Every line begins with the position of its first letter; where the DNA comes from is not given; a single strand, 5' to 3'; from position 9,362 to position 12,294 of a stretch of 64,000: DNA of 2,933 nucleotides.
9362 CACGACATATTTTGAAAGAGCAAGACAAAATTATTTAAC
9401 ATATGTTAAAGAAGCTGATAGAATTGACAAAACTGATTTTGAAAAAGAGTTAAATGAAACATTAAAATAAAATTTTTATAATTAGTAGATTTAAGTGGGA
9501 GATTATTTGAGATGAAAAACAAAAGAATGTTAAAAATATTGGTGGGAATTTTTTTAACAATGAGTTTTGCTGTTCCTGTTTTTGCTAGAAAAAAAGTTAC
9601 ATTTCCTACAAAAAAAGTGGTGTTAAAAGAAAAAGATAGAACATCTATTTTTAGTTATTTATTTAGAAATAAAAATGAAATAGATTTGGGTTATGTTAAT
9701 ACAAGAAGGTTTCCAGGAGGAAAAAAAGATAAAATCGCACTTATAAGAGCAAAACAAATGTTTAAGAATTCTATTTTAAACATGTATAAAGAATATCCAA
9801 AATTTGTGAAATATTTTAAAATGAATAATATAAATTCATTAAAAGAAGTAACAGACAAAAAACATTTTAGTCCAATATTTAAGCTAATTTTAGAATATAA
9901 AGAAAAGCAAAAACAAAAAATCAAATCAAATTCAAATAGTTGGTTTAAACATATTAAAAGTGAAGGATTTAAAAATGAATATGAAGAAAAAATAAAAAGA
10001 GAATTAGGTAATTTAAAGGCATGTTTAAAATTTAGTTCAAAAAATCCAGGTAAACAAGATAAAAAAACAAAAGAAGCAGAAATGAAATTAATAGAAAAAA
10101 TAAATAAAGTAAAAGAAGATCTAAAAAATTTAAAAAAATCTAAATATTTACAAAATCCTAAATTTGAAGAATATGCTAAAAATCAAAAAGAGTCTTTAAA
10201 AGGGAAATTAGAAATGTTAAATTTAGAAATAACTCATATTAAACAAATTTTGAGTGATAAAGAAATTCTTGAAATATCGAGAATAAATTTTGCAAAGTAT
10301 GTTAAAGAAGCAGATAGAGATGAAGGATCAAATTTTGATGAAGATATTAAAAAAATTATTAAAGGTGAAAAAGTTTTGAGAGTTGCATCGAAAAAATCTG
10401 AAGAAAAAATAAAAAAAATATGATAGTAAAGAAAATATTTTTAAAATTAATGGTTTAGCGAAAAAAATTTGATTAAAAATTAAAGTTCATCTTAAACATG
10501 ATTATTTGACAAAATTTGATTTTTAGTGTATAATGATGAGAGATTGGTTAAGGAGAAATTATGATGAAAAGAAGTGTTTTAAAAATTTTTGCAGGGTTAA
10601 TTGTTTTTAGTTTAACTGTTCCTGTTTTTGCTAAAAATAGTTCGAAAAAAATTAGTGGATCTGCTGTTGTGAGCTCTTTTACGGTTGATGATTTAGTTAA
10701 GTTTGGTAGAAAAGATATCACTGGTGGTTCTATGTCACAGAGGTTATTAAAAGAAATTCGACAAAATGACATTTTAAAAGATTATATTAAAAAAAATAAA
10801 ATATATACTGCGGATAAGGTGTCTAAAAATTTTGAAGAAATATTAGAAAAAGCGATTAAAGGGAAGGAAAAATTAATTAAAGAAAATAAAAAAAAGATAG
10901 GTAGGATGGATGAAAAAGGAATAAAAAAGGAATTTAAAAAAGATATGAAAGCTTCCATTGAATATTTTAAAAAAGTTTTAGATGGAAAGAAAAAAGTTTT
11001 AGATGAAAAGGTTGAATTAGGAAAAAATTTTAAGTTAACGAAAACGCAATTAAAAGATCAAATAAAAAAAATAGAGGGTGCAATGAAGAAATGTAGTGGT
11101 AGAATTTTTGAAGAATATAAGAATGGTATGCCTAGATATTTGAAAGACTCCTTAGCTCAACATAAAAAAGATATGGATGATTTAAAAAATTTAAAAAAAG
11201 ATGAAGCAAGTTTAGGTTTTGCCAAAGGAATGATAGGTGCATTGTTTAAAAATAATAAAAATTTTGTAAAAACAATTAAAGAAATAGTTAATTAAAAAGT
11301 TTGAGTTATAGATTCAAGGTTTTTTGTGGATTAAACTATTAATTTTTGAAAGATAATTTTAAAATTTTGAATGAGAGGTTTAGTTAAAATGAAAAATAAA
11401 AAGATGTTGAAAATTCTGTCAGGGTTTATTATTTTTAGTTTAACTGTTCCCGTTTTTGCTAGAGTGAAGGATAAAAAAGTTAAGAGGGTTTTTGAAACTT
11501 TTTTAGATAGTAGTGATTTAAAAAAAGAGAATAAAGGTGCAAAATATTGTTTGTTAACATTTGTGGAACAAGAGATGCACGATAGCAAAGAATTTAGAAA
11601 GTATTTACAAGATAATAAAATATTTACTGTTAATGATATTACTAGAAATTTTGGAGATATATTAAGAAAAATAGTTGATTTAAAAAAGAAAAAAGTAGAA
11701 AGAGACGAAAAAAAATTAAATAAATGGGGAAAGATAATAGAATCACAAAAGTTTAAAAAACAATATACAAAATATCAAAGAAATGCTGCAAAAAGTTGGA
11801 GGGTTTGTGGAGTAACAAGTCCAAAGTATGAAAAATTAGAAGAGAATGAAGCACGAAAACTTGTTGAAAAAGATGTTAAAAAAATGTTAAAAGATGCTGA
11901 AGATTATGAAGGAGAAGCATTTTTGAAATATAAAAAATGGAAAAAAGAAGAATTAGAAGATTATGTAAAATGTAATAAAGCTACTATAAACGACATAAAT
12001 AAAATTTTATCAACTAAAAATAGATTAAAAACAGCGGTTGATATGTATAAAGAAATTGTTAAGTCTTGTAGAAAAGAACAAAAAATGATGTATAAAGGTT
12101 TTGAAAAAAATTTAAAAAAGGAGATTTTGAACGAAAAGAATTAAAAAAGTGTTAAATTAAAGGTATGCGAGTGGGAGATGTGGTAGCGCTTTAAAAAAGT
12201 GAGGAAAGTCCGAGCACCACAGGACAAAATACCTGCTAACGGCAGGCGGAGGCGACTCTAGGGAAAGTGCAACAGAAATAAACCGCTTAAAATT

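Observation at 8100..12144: Tandem family of signal-peptide-bearing, lysine-rich proteins with no recognisable domain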

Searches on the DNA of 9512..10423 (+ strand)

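Call 70: search_rna_families(sources=[L001, L002, L003, L004, L087, L084], threshold=gathering)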
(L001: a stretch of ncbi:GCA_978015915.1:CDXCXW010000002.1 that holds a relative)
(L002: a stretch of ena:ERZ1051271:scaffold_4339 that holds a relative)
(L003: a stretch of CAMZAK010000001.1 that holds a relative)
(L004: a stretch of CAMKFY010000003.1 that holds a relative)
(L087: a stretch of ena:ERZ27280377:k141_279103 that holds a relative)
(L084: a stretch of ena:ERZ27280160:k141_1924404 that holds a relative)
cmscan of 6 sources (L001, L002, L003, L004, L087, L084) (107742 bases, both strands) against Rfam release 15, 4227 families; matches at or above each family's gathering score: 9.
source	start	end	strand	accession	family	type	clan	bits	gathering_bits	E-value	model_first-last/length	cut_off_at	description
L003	12324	12660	-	RF00010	RNaseP_bact_a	Gene; ribozyme;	CL00002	272.6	100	1.2e-87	1-367/367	no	Bacterial RNase P class A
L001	13506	13851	+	RF00010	RNaseP_bact_a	Gene; ribozyme;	CL00002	267.7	100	5.2e-86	1-367/367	no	Bacterial RNase P class A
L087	11626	11958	+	RF00010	RNaseP_bact_a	Gene; ribozyme;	CL00002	264.4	100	7e-85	1-367/367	no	Bacterial RNase P class A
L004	14077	14410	-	RF00010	RNaseP_bact_a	Gene; ribozyme;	CL00002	252.4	100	8.3e-81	1-367/367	no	Bacterial RNase P class A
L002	12657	12925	+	RF00010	RNaseP_bact_a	Gene; ribozyme;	CL00002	196.7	100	6.3e-62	1-289/367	3'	Bacterial RNase P class A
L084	4444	4516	+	RF00005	tRNA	Gene; tRNA;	CL00001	70.7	29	3.4e-13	1-71/71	no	tRNA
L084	4362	4435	+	RF00005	tRNA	Gene; tRNA;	CL00001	67.5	29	2.6e-12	1-71/71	no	tRNA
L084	4280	4352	+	RF00005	tRNA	Gene; tRNA;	CL00001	65.9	29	7.1e-12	1-71/71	no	tRNA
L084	2530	2603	-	RF00005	tRNA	Gene; tRNA;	CL00001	56.2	29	3.4e-09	1-71/71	no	tRNA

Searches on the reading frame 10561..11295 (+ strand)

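Call 3: search_protein_families(library=pfam, proteins=[window:10561-11295:+], max_evalue=1)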
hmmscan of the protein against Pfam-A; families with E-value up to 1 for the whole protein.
window:10561-11295:+ (244 aa): 6 families
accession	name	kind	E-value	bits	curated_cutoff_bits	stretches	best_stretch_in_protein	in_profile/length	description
PF03281.20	Mab-21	-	0.034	14.7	24.1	1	15-109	16-98/197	Mab-21 protein nucleotidyltransferase domain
PF00536.37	SAM_1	-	0.09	13.6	23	1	188-215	15-41/64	SAM domain (Sterile alpha motif)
PF11690.13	DUF3287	-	0.095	13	27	1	126-176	40-86/121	Protein of unknown function (DUF3287)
PF10635.14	DisA-linker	-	0.1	12.8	25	0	130-176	47-93/142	DisA bacterial checkpoint controller linker region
PF11744.14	ALMT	-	0.32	10.3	20.6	1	72-170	279-376/471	Aluminium activated malate transporter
PF20421.4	DHR-2_Lobe_C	-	0.93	9.9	26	0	76-123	48-95/103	DHR-2, Lobe C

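Call 4: search_protein_families(library=ncbifam, proteins=[window:10561-11295:+], max_evalue=1)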
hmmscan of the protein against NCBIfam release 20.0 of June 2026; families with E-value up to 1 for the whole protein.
window:10561-11295:+ (244 aa): 2 families
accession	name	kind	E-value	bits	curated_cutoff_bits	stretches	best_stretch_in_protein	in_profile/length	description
NF038317.1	DISARM_DrmD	equivalog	0.021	13.1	610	1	63-171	418-529/1021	DISARM system SNF2-like helicase DrmD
NF051845.1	EtFlavAlphaProt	equivalog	0.08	11.9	600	0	64-134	2-68/406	electron transfer flavoprotein subunit alpha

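Call 68: search_protein_families(library=phrogs, proteins=[window:10561-11292:+], max_evalue=0.01)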
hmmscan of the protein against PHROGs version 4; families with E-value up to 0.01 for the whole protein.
window:10561-11292:+ (244 aa): 2 families
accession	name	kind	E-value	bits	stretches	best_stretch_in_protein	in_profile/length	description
phrog_4372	-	tail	0.0018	16.7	1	85-238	503-635/1681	tail length tape measure protein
phrog_25899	-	unknown function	0.0059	17.2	1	105-183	66-128/144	-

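Call 69: search_protein_families(library=padloc, proteins=[window:10561-11292:+], max_evalue=0.01)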
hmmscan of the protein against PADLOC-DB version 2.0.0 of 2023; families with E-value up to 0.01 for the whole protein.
window:10561-11292:+ (244 aa): 0 families

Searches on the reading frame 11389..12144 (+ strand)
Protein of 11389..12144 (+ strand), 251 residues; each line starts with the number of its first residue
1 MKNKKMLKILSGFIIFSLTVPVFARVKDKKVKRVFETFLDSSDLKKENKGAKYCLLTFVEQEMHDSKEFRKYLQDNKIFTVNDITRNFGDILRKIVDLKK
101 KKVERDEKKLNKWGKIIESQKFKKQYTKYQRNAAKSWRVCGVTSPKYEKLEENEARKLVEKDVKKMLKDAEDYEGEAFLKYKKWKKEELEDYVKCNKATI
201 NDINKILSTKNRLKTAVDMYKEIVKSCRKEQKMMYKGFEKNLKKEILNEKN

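Call 3: search_protein_families(library=pfam, proteins=[window:11389-12144:+], max_evalue=1)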
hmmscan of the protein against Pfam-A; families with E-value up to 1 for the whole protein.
window:11389-12144:+ (251 aa): 1 family
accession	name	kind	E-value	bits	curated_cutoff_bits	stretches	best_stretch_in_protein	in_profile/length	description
PF09693.15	Phage_XkdX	-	0.24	11.9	23.5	1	178-199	7-28/40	Phage uncharacterised protein (Phage_XkdX)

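Call 4: search_protein_families(library=ncbifam, proteins=[window:11389-12144:+], max_evalue=1)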
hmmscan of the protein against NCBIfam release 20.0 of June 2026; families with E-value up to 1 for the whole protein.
window:11389-12144:+ (251 aa): 0 families

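Call 12: find_homologous_proteins(query=window:11389-12144:+, max_evalue=0.001)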
Query window:11389-12144:+ (251 aa): 3 proteins with E <= 0.001 among 1611 candidates.
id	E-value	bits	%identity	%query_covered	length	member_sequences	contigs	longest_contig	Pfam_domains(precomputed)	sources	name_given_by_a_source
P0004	1.5e-143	495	94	100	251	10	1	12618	-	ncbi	-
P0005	3.0e-111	389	74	100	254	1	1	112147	-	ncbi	-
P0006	5.3e-89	316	58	99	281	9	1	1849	-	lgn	-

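Call 44: search_protein_families(library=pfam, alignment_id=A2, max_evalue=1)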
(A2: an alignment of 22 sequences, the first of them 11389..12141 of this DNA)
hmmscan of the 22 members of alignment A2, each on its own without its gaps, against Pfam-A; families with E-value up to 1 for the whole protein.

A. member 1, window:11389-12141:+ (251 aa): 1 family
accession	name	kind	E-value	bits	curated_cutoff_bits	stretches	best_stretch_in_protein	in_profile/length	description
PF09693.15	Phage_XkdX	-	0.24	11.9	23.5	1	178-199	7-28/40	Phage uncharacterised protein (Phage_XkdX)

B. families by the number of members that match (of 22 scanned): 58 families (the first 25 are shown)
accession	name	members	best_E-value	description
PF20421.4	DHR-2_Lobe_C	3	0.12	DHR-2, Lobe C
PF04799.18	Fzo_mitofusin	2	0.0021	fzo-like conserved region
PF16402.11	DUF5010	2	0.012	Domain of unknown function (DUF5010)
PF03281.20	Mab-21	2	0.034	Mab-21 protein nucleotidyltransferase domain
PF11744.14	ALMT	2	0.051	Aluminium activated malate transporter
PF00536.37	SAM_1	2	0.067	SAM domain (Sterile alpha motif)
PF22882.2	GT-D-like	2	0.097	GT-D fold-like domain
PF05700.16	BCAS2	1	0.00054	Breast carcinoma amplified sequence 2 (BCAS2)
PF07851.19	TMEM120A-B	1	0.0015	TMEM120A/B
PF08621.15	RPAP1_N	1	0.0062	RPAP1-like, N-terminal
PF05531.17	NPV_P10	1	0.0093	Nucleopolyhedrovirus P10 protein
PF04108.17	ATG17_like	1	0.011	Autophagy protein ATG17-like domain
PF09675.16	Chlamy_scaf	1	0.012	Chlamydia-phage Chp2 scaffold (Chlamy_scaf)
PF16201.10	NopRA1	1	0.014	Nucleolar pre-ribosomal-associated protein 1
PF18526.6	DB_JBP1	1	0.017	Thymine dioxygenase JBP1 DNA-binding domain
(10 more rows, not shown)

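Call 58: predict_structure(alignment_id=A3)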
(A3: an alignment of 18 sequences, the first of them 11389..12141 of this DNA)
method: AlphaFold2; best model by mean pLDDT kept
length: 251 residues; sequences in the alignment: 18
mean_pLDDT: 87.3   pTM: 0.79
mean pLDDT of the five models: 87.3, 86.8, 86.4, 86.1, 85.5
residues with pLDDT >= 90: 194; 70-90: 25; 50-70: 4; < 50: 28
segments of 3 or more residues with pLDDT < 50: 1-27
pLDDT, mean of each block of 10 residues (from residue 1): 31 36 45 88 84 93 93 97 98 98 98 97 97 94 90 95 97 96 96 96 98 97 95 92 86 46
secondary structure, 60 per line:
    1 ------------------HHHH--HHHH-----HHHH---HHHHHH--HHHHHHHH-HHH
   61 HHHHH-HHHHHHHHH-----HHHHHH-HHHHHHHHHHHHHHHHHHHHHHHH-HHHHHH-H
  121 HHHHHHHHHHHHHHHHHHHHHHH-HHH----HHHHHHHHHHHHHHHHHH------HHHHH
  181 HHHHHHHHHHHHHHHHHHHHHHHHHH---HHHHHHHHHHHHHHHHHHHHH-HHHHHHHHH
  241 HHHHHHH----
elements in order: H19-22 H25-28 H34-37 H41-46 H49-56 H58-65 H67-75 H81-86 H88-111 H113-118 H120-143 H152-169 H176-206 H210-230 H232-247

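Call 60: fold_search(model_id=the predicted structure, library=pdb)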
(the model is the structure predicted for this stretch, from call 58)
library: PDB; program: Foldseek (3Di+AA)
matches with E <= 10: 267; with E <= 0.001: 0
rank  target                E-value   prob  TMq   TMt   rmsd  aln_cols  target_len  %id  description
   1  3g67_A                2.3e-01  0.72  0.27  0.31  30.0       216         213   15  Crystal Structure of a Soluble Chemoreceptor from Thermotoga maritima (released 2009-07-28)
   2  9mli_A                3.1e-01  0.41  0.22  0.03  38.1       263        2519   11  Xenorhabdus nematophilus XptA2 RBD C Chimera (released 2025-03-05)
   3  9c4k_B                3.3e-01  0.18  0.17  0.05  40.1       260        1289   12  Yersinia entomophaga holotoxin complex in prepore conformation (released 2025-12-31)
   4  3g6b_A                3.4e-01  0.57  0.26  0.30  29.2       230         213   14  Crystal structure of a Soluble Chemoreceptor from Thermotoga maritima Asn217Ile mutant (released 2009-07-28)
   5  7a0g_BBB              4.4e-01  0.47  0.25  0.20  33.2       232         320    9  Structure of the SmhB pore of the tripartite alpha-pore forming toxin, Smh, from Serratia marcescens. (released 2021-03-31)
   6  3g67_B                4.4e-01  0.16  0.16  0.18  33.1       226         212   12  Crystal Structure of a Soluble Chemoreceptor from Thermotoga maritima (released 2009-07-28)
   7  3zx6_B                4.6e-01  0.13  0.15  0.13  34.6       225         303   12  Structure of Hamp(AF1503)-Tsr fusion - Hamp (A291V) mutant (released 2012-02-29)
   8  2ch7_B                4.8e-01  0.14  0.17  0.14  33.0       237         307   13  Crystal structure of the cytoplasmic domain of a bacterial chemoreceptor from Thermotoga maritima (released 2006-04-18)
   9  3g6b_B                5.5e-01  0.15  0.15  0.17  31.3       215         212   13  Crystal structure of a Soluble Chemoreceptor from Thermotoga maritima Asn217Ile mutant (released 2009-07-28)
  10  6l7e_A                5.8e-01  0.11  0.15  0.03  30.9       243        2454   12  Toxin Complex TcdA1-TcdB1-TccC2 (released 2020-11-04)
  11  9mvz_D                6.4e-01  0.44  0.25  0.08  24.4       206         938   12  Tripartite complex of MmpL5-S5-AcpM from Mycolicibacterium smegmatis (released 2025-07-30)
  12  4mu6                  6.4e-01  0.11  0.16  0.15  29.8       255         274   15  Crystal Structure of the N-terminal domain of Effector Protein LegC3 from Legionella pneumophila (released 2013-12-11)
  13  7a0g_DDD              7.0e-01  0.38  0.25  0.20  32.9       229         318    9  Structure of the SmhB pore of the tripartite alpha-pore forming toxin, Smh, from Serratia marcescens. (released 2021-03-31)
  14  5nnv_B                7.0e-01  0.08  0.12  0.13  33.4       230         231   11  Structure of a Bacillus subtilis Smc coiled coil middle fragment (released 2017-06-21)
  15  8i21_A                7.7e-01  0.08  0.14  0.13  34.1       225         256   15  Cryo-EM structure of 6-subunit Smc5/6 arm region (released 2024-06-26)
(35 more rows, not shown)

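Call 62: find_homologous_proteins(query=A3, max_evalue=0.001)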
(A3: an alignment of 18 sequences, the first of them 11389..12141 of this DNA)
Query A3 (18 sequences) (251 aa, profile of the alignment): 9 proteins with E <= 0.001 among 8000 candidates.
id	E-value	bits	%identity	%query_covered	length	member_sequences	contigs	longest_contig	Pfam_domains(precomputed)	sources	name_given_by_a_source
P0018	1.5e-93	331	64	10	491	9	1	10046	-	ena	-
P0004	2.4e-85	304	94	100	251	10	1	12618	-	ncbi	-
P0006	1.2e-82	295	58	99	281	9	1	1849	-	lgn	-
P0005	2.4e-82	294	74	100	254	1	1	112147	-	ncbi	-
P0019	1.1e-80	289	64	10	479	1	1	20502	-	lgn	-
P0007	4.5e-78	280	64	10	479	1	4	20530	-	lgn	-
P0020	6.4e-78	280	64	10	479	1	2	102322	-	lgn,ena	-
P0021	1.2e-64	236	64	10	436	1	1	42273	-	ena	-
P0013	7.3e-54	201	23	94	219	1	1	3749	-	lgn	-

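Call 66: search_dna_similar(query=window:11389-12141:+, collection=phages, mode=protein, max_evalue=0.01, max_rows=10)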
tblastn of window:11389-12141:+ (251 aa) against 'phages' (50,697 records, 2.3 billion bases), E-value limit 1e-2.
No match.

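Call 68: search_protein_families(library=phrogs, proteins=[window:11389-12141:+], max_evalue=0.01)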
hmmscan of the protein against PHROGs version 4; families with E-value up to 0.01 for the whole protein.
window:11389-12141:+ (251 aa): 0 families

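Call 69: search_protein_families(library=padloc, proteins=[window:11389-12141:+], max_evalue=0.01)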
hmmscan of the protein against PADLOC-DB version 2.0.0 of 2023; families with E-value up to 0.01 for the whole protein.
window:11389-12141:+ (251 aa): 0 families

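Call 74: search_solved_structures(query=A3, max_evalue=10)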
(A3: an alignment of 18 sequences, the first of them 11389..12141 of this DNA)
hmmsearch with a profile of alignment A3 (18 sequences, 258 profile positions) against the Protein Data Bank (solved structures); distinct sequences matched with E-value up to 10: 8.
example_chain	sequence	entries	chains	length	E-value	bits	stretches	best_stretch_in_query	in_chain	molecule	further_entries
1q1h_A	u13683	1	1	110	0.036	16.8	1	148-223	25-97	Transcription Factor E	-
9ijj_4Z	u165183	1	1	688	0.44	13.3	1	188-254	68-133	G protein-coupled receptor kinase 3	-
8pxt_A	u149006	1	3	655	0.93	12.2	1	71-110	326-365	Beta-N-acetylhexosaminidase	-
8pxu_A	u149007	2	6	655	0.94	12.2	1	71-110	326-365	Beta-N-acetylhexosaminidase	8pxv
4ani_A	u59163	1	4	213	1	12.1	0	67-124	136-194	PROTEIN GRPE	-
1t10_A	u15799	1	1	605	1.6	11.4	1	63-99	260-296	Glucose-6-phosphate isomerase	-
2mi7_A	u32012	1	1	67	2.2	11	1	106-175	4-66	de novo protein a3Y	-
1q50_A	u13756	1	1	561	2.6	10.8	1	63-99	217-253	Glucose-6-phosphate isomerase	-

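Call 84: find_related_loci(query=window:11389-12141:+, collection=metagenome_contigs, flank=10000)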
Query window:11389-12141:+ (251 aa) in metagenome_contigs; peptide patterns used: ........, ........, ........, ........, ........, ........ (x = any residue, [..] = any of these).
256 stretches matched a pattern, but none encodes a relative of the query by tblastn (E <= 1e-3).

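Call 86: find_encoding_contigs(protein=P0020, flank=8000, max_places=2)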
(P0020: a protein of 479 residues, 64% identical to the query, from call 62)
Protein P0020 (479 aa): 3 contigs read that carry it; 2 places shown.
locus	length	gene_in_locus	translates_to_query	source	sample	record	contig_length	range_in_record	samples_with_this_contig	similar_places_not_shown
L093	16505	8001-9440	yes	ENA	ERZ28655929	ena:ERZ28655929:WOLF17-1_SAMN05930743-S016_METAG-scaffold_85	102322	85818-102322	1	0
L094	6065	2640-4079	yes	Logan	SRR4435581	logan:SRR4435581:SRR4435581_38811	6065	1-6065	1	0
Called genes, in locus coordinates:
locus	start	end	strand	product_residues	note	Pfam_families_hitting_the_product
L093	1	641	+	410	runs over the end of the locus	PF01136:Peptidase_U32, PF16325:Peptidase_U32_C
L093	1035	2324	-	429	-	PF08486:SpoIID (weak)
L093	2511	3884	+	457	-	PF00285:Citrate_synt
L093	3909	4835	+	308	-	-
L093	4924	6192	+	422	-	PF00144:Beta-lactamase (weak), PF00768:Peptidase_S11, PF13354:Beta-lactamase2, PF07943:PBP5_C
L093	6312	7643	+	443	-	PF00342:PGI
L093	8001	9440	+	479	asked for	-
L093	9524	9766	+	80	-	-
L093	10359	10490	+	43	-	-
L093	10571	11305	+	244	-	-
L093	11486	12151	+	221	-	-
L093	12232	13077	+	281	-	-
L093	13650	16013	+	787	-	-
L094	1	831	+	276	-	?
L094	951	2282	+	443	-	PF00342:PGI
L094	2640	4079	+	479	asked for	-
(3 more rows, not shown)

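Call 87: find_encoding_contigs(protein=P0021, flank=8000, max_places=2)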
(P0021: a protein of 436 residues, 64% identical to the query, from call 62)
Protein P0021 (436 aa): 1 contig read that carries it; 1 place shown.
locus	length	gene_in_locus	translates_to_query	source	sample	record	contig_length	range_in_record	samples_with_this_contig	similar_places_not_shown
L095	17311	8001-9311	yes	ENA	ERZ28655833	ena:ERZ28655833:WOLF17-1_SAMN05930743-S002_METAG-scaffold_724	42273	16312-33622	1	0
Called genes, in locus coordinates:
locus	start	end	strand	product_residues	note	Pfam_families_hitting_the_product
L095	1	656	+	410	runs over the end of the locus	PF01136:Peptidase_U32, PF16325:Peptidase_U32_C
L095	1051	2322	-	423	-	PF08486:SpoIID (weak)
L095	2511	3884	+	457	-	PF00285:Citrate_synt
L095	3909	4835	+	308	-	-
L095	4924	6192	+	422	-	PF00768:Peptidase_S11, PF00144:Beta-lactamase (weak), PF13354:Beta-lactamase2, PF07943:PBP5_C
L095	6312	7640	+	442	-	PF00342:PGI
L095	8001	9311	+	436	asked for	-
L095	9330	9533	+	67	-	-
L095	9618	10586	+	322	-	-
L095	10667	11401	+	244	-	-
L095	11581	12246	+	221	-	-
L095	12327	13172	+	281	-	-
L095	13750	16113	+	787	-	-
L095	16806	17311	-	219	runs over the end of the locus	PF00156:Pribosyltran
